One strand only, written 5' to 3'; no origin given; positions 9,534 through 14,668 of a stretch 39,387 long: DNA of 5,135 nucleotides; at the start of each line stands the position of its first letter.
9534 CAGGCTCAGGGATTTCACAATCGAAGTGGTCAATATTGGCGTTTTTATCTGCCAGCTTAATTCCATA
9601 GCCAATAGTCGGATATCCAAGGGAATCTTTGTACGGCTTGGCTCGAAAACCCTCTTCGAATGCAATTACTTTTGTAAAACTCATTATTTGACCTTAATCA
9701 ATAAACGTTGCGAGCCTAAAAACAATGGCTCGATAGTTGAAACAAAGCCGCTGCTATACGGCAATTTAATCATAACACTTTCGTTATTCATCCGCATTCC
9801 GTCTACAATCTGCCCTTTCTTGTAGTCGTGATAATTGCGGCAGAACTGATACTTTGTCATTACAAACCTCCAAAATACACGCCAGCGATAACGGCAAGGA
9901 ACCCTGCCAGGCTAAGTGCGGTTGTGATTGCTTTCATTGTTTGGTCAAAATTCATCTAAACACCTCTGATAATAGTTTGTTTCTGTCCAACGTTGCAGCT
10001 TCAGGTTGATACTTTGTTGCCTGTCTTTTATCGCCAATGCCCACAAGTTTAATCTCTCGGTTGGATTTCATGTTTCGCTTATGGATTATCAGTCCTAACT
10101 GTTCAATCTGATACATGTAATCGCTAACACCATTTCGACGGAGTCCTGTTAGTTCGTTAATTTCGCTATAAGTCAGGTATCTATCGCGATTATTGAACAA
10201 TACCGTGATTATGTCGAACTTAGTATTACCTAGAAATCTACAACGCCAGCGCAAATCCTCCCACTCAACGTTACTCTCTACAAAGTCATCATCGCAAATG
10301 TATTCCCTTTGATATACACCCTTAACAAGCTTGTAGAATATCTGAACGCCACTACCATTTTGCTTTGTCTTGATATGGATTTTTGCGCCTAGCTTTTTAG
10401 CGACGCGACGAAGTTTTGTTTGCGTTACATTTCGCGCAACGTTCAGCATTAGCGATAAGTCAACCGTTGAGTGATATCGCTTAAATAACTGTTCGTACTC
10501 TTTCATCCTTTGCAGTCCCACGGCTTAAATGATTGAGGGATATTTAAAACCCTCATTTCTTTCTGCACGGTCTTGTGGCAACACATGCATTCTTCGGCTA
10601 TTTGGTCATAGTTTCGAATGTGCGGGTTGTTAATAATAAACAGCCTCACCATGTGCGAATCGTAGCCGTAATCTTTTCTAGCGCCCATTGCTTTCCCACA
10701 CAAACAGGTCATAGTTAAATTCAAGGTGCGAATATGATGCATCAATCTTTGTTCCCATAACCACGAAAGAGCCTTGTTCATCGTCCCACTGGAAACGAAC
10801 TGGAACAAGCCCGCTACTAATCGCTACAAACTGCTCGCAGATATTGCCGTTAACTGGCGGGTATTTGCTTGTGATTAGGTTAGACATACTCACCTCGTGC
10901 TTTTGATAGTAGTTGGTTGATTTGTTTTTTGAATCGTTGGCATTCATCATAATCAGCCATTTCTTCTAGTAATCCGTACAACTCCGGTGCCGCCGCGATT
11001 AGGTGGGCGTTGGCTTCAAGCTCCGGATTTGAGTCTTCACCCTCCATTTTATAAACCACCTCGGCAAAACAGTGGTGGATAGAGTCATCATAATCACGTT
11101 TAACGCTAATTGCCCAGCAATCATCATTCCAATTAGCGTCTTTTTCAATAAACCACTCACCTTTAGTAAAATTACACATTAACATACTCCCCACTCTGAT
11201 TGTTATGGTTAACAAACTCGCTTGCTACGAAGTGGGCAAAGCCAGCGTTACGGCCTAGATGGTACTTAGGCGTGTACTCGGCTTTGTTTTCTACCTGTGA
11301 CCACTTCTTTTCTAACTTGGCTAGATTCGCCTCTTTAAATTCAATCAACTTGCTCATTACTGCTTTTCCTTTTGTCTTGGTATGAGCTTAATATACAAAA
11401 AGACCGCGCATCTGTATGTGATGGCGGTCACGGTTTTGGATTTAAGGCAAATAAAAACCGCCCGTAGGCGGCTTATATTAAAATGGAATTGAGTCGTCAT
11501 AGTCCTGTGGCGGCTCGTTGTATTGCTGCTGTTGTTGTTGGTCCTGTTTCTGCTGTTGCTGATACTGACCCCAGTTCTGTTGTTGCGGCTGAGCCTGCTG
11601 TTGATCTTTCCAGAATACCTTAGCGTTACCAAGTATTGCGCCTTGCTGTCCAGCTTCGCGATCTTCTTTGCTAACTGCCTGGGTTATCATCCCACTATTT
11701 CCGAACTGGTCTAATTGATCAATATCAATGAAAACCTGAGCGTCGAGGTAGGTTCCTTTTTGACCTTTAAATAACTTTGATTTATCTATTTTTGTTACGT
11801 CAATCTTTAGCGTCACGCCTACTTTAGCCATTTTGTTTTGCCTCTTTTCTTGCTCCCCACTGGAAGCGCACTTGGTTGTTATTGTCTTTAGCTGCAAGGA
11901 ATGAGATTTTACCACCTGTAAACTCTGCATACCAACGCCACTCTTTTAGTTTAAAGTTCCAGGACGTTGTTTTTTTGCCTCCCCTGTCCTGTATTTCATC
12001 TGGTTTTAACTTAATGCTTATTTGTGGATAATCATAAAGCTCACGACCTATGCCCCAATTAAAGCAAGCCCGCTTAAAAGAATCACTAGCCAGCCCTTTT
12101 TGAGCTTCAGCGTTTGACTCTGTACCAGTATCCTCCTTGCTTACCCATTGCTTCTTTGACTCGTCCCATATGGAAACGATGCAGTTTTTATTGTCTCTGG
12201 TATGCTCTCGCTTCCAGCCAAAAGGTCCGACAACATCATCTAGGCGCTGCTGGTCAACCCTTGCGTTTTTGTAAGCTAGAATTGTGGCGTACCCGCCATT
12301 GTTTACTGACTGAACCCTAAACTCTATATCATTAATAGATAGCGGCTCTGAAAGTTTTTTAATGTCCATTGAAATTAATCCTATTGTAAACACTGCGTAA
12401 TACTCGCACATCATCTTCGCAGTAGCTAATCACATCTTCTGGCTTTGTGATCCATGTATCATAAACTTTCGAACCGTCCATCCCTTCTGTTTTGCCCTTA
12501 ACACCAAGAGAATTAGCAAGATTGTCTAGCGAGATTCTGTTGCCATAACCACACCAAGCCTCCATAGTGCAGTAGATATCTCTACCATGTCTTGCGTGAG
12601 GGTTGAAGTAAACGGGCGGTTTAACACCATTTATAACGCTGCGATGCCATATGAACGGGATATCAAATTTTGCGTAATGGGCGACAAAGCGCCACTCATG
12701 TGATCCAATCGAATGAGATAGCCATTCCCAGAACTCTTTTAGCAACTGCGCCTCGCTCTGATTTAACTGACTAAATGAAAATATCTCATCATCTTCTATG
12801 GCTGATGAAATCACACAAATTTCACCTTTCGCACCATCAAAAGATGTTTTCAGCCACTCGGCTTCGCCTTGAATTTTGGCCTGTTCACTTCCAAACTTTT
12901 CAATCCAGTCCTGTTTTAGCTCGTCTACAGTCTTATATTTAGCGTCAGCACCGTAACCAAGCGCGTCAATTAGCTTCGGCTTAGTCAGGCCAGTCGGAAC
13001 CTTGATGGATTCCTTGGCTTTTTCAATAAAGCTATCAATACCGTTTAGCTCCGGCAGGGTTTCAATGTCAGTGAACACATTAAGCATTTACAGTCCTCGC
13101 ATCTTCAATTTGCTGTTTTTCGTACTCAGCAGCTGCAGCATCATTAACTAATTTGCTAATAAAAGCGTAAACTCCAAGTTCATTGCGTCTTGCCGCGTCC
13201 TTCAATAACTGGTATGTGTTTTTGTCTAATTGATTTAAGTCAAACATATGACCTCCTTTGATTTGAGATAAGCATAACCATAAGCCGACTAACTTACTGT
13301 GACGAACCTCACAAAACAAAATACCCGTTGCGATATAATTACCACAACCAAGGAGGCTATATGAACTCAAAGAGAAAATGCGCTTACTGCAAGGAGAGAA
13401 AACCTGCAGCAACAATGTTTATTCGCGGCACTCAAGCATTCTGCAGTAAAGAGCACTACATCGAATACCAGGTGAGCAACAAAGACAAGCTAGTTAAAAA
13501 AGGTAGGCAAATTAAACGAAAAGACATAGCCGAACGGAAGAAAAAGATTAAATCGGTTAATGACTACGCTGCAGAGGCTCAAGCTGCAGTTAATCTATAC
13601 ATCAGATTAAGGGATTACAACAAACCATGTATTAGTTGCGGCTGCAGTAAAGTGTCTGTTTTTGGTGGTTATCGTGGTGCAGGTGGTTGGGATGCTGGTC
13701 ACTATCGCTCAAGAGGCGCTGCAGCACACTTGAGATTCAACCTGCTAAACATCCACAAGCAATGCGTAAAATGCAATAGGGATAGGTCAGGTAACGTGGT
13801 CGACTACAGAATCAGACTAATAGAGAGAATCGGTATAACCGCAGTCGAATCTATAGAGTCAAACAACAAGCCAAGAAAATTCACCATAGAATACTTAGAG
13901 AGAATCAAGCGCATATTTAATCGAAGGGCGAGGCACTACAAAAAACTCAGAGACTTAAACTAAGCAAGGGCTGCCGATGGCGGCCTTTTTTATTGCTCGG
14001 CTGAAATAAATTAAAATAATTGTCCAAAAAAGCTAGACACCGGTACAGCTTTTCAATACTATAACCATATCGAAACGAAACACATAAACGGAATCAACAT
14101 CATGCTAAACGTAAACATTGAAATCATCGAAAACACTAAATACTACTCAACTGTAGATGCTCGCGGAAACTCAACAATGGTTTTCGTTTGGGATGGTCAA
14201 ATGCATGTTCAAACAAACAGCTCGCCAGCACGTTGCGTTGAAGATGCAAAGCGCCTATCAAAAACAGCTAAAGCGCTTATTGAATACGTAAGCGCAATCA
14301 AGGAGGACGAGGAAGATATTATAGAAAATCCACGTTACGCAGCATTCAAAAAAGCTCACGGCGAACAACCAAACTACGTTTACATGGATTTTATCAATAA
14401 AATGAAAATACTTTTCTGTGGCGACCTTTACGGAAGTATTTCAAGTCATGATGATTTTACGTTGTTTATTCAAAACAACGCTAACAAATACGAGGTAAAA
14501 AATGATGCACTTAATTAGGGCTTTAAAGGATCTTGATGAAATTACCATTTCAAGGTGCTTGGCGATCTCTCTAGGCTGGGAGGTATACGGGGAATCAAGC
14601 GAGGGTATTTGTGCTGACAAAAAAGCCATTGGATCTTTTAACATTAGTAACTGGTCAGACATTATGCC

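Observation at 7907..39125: TGTGA-N6-TCACA palindrome: 9 perfect copies, and 10 promoters with the site exactly 20-21 bp upstream of a -10 hexamer (class II CRP geometry)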

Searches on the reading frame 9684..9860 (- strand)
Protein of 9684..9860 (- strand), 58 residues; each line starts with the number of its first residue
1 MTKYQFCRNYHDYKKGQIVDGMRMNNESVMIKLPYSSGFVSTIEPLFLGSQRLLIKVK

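Call 22: search_protein_families(library=pfam, proteins=[window:9684-9860:-], max_evalue=0.1)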
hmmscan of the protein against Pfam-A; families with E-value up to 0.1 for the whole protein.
window:9684-9860:- (58 aa): 0 families

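Call 23: search_protein_families(library=phrogs, proteins=[window:9684-9860:-], max_evalue=0.01)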
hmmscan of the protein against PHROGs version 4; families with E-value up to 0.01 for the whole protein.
window:9684-9860:- (58 aa): 0 families

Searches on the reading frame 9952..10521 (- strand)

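Call 17: search_protein_families(library=pfam, proteins=[window:9952-10521:-], max_evalue=0.01)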
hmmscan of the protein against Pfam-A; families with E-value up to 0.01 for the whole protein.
window:9952-10521:- (189 aa): 0 families

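Call 23: search_protein_families(library=phrogs, proteins=[window:9952-10521:-], max_evalue=0.01)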
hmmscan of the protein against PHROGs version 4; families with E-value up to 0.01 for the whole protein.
window:9952-10521:- (189 aa): 3 families
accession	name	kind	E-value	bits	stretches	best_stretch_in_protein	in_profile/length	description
phrog_30571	-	unknown function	1.5e-25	91.1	1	14-189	10-182/182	-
phrog_10086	-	DNA, RNA and nucleotide metabolism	0.0022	19.2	1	97-162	15-77/91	HTH DNA binding protein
phrog_5978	-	unknown function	0.0083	16.2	0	90-159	288-355/364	-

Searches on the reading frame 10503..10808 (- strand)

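Call 22: search_protein_families(library=pfam, proteins=[window:10503-10808:-], max_evalue=0.1)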
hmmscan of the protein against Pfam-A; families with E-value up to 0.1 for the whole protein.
window:10503-10808:- (101 aa): 1 family
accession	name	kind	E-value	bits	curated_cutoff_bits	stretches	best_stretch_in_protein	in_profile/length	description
PF03367.19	Zn_ribbon_ZPR1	-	0.014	15.3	23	1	70-92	5-27/56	ZPR1 zinc-finger domain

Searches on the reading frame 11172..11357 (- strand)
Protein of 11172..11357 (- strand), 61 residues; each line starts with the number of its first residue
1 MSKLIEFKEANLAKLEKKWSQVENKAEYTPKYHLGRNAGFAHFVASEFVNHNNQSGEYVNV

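Call 22: search_protein_families(library=pfam, proteins=[window:11172-11357:-], max_evalue=0.1)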
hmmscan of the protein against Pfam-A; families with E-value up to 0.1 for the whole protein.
window:11172-11357:- (61 aa): 0 families

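Call 23: search_protein_families(library=phrogs, proteins=[window:11172-11357:-], max_evalue=0.01)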
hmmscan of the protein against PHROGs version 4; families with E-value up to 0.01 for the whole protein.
window:11172-11357:- (61 aa): 0 families

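Call 43: search_solved_structures(query=window:11172-11357:-, max_evalue=5)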
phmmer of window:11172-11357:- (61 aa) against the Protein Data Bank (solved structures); distinct sequences matched with E-value up to 5: 3.
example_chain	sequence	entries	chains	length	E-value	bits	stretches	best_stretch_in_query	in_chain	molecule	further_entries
5yeu_A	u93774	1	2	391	0.17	15.3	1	4-54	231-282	Uncharacterized protein R354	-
8iah_V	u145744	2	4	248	0.79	13.2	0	5-34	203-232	Tropomyosin 3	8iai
2m71_A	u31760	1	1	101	0.9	13.1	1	8-29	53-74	Translation initiation factor IF-3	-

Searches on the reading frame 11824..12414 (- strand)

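Call 46: search_protein_families(library=pfam, proteins=[window:11824-12414:-], max_evalue=0.1)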
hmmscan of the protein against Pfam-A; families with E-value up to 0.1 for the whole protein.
window:11824-12414:- (196 aa): 1 family
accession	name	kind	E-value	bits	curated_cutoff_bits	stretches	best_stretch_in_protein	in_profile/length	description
PF04098.21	Rad52_Rad22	-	2.3e-08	34.5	20.3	1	91-133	97-141/153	Rad52/22 family double-strand break repair protein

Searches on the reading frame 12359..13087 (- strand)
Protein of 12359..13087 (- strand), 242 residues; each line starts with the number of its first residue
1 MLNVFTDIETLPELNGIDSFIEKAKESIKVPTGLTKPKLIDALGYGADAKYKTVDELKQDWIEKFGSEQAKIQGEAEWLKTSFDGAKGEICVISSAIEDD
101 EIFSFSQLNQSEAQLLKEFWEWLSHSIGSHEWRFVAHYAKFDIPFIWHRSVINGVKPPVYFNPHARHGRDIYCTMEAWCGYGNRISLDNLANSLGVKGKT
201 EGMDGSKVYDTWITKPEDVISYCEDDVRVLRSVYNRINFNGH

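Call 46: search_protein_families(library=pfam, proteins=[window:12359-13087:-], max_evalue=0.1)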
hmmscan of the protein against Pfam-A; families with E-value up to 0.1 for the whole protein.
window:12359-13087:- (242 aa): 3 families
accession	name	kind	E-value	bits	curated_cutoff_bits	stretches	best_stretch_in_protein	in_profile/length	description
PF10108.15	DNA_pol_B_exo2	-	5.3e-14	52.8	24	1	94-234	19-170/213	Predicted 3'-5' exonuclease related to the exonuclease domain of PolB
PF13482.12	RNase_H_2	-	3.2e-11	43.9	22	1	83-237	10-164/165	RNase_H superfamily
PF01612.26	DNA_pol_A_exo1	-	0.00011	22.6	23.6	1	71-237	22-168/173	3'-5' exonuclease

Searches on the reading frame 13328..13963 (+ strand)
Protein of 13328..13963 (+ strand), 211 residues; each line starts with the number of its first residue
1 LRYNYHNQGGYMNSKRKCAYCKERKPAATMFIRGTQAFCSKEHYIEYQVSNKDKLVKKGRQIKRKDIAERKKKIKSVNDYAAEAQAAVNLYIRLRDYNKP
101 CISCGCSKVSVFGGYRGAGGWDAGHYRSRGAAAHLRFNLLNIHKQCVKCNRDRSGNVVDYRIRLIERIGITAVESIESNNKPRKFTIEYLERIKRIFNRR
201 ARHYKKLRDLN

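Call 17: search_protein_families(library=pfam, proteins=[window:13328-13963:+], max_evalue=0.01)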
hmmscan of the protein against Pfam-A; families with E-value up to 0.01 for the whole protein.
window:13328-13963:+ (211 aa): 1 family
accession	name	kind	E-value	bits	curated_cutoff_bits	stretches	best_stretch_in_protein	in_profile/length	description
PF05766.18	NinG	-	8.1e-47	160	25.4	1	14-206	5-192/193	Bacteriophage Lambda NinG protein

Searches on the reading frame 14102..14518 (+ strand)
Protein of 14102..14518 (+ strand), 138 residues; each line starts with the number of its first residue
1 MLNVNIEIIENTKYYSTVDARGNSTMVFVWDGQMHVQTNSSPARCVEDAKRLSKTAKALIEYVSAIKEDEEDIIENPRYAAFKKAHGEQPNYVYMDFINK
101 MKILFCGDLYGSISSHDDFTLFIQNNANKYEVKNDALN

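Call 46: search_protein_families(library=pfam, proteins=[window:14102-14518:+], max_evalue=0.1)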
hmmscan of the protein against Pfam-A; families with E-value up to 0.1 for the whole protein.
window:14102-14518:+ (138 aa): 1 family
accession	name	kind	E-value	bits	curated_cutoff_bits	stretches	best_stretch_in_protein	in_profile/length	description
PF19583.5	ODP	-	0.038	14.3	27.2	1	97-127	124-154/194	ODP family beta lactamase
